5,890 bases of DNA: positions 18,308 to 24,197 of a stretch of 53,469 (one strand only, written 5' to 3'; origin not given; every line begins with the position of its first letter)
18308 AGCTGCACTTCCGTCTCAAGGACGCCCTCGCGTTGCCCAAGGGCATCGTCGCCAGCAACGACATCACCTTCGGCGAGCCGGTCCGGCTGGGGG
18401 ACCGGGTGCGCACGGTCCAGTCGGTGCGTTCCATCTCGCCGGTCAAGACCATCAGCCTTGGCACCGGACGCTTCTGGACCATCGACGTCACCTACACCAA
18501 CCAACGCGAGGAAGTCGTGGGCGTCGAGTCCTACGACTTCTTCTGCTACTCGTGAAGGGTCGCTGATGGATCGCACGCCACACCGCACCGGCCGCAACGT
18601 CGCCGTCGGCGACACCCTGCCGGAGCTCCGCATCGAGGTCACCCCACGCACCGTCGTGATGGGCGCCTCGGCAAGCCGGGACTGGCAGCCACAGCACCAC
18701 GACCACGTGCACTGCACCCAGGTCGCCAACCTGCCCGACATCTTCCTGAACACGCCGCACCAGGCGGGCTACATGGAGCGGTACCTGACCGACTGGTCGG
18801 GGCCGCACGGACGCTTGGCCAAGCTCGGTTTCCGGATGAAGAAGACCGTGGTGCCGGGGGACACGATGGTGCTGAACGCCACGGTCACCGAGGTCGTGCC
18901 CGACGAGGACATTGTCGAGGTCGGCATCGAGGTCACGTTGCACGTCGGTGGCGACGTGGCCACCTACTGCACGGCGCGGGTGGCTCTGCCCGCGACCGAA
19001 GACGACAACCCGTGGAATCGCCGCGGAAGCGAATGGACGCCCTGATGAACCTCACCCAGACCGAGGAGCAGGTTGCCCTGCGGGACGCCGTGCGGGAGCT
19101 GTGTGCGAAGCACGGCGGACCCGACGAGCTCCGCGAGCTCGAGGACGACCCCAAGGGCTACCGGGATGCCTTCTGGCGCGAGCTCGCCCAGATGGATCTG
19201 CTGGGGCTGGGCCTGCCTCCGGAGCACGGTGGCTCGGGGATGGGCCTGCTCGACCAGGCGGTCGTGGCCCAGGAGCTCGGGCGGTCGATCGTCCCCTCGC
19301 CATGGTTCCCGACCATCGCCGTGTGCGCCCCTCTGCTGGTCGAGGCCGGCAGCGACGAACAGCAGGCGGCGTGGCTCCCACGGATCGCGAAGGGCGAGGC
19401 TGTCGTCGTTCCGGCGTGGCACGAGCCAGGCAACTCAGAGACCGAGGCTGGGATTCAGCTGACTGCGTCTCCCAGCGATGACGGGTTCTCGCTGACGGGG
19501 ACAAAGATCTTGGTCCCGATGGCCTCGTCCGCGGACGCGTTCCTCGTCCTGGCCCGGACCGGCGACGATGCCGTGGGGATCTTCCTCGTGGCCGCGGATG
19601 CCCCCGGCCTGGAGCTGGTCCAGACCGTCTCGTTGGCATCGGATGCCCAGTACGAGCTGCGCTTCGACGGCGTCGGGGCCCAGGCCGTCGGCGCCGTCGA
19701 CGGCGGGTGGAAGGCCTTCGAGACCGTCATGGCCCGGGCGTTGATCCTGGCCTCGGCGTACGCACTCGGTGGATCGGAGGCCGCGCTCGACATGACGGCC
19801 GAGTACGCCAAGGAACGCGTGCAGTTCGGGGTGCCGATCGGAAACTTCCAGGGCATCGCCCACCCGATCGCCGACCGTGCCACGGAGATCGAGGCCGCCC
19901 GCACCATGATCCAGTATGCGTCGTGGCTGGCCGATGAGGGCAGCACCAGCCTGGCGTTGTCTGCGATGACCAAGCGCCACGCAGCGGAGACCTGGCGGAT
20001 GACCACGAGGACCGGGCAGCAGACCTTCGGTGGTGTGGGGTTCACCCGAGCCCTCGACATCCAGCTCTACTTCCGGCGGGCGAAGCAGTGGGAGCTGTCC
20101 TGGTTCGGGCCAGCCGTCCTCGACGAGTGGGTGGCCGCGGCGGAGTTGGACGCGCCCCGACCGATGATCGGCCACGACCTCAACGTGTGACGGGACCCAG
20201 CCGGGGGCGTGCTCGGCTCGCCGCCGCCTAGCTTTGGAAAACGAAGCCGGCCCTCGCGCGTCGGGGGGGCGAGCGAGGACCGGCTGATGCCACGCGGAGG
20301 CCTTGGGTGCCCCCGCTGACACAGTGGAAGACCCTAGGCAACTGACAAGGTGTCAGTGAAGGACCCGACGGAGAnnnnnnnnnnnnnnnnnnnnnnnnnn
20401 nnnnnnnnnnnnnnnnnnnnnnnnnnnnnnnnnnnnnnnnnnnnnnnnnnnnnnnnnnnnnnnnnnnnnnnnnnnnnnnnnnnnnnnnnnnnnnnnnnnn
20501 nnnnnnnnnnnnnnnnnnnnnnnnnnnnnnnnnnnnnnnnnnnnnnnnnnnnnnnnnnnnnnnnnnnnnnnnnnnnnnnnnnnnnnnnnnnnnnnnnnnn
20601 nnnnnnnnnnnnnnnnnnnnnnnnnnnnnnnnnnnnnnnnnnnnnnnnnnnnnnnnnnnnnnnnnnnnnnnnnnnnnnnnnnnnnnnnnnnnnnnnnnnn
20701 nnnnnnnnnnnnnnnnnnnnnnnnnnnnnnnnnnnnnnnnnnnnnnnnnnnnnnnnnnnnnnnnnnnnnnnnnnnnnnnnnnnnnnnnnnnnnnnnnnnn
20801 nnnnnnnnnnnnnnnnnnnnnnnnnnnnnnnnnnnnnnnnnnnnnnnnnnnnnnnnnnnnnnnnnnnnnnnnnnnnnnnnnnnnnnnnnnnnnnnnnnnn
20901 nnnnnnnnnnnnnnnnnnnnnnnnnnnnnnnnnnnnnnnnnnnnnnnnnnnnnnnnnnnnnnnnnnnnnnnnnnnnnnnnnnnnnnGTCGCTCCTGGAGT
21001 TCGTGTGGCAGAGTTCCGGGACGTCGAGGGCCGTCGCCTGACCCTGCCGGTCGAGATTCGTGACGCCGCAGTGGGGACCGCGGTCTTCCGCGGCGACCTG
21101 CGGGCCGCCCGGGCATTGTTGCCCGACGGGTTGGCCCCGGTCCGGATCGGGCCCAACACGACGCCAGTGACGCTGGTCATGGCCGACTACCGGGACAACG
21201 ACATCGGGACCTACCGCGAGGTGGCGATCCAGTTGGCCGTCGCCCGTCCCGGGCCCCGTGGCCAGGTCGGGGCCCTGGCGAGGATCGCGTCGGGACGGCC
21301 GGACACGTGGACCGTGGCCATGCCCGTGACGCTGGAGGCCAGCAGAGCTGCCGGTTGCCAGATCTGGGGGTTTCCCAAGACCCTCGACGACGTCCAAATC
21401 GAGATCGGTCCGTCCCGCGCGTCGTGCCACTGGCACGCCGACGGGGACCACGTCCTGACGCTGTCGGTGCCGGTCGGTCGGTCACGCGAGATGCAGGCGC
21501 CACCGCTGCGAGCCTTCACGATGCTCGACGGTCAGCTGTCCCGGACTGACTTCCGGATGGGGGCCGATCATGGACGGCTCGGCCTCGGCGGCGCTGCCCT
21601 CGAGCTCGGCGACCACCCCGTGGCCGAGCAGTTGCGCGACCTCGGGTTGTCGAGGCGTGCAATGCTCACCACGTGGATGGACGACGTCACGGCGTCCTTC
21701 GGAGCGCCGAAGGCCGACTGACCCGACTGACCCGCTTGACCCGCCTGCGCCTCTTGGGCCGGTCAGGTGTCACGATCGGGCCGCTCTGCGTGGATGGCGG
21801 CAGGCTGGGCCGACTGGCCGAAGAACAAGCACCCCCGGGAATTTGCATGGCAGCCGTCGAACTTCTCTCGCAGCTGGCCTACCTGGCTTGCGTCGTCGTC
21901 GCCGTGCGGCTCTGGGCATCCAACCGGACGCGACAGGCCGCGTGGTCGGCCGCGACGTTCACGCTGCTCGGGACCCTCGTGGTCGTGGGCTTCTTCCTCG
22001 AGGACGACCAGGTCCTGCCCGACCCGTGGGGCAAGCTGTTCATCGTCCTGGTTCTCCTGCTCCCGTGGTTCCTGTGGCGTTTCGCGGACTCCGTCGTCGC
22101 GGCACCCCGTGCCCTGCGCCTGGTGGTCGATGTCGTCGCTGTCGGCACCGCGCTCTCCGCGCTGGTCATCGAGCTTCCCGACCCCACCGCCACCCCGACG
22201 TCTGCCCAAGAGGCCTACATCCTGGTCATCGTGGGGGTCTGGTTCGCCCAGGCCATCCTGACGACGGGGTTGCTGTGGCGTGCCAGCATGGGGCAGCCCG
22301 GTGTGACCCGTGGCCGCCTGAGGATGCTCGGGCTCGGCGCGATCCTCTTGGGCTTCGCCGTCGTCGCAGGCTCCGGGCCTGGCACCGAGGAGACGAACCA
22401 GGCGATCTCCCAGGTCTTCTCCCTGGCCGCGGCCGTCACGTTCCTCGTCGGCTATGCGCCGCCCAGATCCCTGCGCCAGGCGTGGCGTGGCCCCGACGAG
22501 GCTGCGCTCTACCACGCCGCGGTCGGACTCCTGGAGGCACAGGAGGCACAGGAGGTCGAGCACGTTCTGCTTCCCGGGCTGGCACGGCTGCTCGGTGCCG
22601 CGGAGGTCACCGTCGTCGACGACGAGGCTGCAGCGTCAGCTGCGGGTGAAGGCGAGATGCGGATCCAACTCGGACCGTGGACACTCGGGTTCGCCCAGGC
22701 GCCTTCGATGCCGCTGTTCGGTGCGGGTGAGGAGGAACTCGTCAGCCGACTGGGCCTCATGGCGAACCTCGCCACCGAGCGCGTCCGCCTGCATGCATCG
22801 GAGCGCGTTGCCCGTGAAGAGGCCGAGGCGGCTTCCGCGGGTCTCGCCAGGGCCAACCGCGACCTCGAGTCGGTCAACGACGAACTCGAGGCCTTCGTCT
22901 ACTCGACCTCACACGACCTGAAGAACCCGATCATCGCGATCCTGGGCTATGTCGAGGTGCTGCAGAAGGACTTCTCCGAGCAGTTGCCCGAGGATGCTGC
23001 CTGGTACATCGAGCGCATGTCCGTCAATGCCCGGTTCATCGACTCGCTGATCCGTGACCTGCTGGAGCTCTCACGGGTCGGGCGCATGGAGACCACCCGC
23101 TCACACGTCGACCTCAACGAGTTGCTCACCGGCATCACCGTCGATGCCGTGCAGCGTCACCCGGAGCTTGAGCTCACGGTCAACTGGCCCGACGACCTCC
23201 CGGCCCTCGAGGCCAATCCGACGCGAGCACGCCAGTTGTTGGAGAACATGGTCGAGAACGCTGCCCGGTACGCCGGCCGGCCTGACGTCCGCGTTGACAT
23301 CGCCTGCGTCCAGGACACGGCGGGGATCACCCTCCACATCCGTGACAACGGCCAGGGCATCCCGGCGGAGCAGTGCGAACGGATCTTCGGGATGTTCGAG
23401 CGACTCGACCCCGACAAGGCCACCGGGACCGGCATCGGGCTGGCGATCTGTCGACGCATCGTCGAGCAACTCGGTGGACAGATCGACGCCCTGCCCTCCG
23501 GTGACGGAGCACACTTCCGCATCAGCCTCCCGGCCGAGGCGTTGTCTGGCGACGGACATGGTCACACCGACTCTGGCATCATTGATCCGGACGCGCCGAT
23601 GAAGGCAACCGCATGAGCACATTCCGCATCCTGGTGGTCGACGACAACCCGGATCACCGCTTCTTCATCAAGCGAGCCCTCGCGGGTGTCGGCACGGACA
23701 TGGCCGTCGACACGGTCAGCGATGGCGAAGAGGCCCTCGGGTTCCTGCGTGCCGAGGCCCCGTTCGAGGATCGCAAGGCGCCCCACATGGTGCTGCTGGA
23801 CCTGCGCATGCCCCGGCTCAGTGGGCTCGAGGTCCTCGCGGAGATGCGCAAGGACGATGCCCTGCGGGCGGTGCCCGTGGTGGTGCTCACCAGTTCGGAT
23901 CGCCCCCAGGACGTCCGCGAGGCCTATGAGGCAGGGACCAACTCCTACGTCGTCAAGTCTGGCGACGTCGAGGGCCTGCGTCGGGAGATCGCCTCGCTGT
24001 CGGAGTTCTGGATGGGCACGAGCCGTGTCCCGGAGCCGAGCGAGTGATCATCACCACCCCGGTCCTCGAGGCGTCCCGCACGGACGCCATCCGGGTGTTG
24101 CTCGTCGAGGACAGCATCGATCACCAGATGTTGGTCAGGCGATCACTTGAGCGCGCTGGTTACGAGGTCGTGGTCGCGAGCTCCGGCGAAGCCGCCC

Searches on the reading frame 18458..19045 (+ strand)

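Call 11: search_protein_families(library=pfam, proteins=[window:18458-19045:+])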
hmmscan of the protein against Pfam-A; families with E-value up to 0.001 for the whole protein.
window:18458-19045:+ (195 aa): 1 family
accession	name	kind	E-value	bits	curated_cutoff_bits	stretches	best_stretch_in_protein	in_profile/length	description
PF01575.25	MaoC_dehydratas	-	2.3e-07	30.9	27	1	56-152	13-110/123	MaoC like domain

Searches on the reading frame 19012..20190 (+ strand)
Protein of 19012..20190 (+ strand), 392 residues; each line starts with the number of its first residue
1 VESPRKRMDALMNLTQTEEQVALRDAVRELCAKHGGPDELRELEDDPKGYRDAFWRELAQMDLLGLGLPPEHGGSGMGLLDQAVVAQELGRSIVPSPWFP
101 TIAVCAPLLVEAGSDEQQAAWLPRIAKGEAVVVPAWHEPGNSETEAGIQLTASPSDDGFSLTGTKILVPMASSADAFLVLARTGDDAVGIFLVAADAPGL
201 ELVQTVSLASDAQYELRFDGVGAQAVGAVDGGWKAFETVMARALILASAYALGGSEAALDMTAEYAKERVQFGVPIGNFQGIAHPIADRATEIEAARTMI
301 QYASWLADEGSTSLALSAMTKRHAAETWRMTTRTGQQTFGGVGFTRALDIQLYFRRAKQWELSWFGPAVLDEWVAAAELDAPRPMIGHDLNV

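Call 11: search_protein_families(library=pfam, proteins=[window:19012-20190:+])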
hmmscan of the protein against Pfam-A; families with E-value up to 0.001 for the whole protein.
window:19012-20190:+ (392 aa): 4 families
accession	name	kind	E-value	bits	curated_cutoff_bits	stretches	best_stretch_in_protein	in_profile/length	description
PF02771.21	Acyl-CoA_dh_N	-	1.6e-24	86.9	22.9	1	17-129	1-113/113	Acyl-CoA dehydrogenase, N-terminal domain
PF00441.29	Acyl-CoA_dh_1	-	1.1e-22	81.2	22.4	1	231-358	2-129/150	Acyl-CoA dehydrogenase, C-terminal domain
PF08028.16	Acyl-CoA_dh_2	-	1.4e-09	38.8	22.7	1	246-357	2-123/134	Acyl-CoA dehydrogenase, C-terminal domain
PF02770.24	Acyl-CoA_dh_M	-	2.7e-08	34.3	33.3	1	138-221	6-97/97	Acyl-CoA dehydrogenase, middle domain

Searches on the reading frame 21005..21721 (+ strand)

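Call 11: search_protein_families(library=pfam, proteins=[window:21005-21721:+])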
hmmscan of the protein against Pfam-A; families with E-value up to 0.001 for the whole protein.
window:21005-21721:+ (238 aa): 1 family
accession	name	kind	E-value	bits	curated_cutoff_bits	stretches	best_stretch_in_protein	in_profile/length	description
PF06314.16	ADC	-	2.1e-16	60.6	29.8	1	20-224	20-221/238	Acetoacetate decarboxylase (ADC)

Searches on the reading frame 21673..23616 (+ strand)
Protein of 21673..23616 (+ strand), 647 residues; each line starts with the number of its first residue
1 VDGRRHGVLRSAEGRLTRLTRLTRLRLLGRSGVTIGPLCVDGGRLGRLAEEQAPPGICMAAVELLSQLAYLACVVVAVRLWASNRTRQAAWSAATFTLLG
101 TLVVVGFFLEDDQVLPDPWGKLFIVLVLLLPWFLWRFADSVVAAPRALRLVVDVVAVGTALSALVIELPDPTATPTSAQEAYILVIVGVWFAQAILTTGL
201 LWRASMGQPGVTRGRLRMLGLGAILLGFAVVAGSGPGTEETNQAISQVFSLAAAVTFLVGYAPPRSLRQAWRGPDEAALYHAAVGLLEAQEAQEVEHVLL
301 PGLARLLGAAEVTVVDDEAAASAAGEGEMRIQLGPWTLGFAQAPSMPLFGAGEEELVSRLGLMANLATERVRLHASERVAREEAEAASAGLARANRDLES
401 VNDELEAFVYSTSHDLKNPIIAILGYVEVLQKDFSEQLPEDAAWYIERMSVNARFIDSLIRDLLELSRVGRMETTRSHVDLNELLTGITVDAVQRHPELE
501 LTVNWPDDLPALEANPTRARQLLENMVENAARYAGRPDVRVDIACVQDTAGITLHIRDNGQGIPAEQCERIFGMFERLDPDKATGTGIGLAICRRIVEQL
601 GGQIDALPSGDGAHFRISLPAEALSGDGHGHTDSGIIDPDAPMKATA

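Call 11: search_protein_families(library=pfam, proteins=[window:21673-23616:+])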
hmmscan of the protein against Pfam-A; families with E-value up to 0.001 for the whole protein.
window:21673-23616:+ (647 aa): 3 families
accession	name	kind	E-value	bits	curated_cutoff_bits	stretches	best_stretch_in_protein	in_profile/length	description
PF02518.31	HATPase_c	-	6.5e-24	84.9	26.4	1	515-622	2-110/111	Histidine kinase-, DNA gyrase B-, and HSP90-like ATPase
PF00512.31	HisKA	-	2.6e-12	47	26.9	1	406-469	3-63/66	His Kinase A (phospho-acceptor) domain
PF13581.12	HATPase_c_2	-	0.00031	21.2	27.4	1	526-612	39-120/127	Histidine kinase-like ATPase domain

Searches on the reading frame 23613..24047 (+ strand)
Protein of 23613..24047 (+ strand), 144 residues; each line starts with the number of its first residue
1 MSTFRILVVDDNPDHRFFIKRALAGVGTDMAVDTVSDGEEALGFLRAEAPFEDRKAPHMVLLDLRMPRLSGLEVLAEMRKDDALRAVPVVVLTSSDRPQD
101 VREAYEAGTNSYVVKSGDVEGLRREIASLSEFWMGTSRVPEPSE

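Call 36: search_protein_families(library=pfam, proteins=[window:23613-24047:+], max_evalue=0.1)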
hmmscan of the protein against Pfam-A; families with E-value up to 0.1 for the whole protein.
window:23613-24047:+ (144 aa): 1 family
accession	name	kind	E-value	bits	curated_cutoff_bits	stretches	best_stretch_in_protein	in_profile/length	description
PF00072.30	Response_reg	-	9.4e-23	80.9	30.2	1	6-126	1-110/111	Response regulator receiver domain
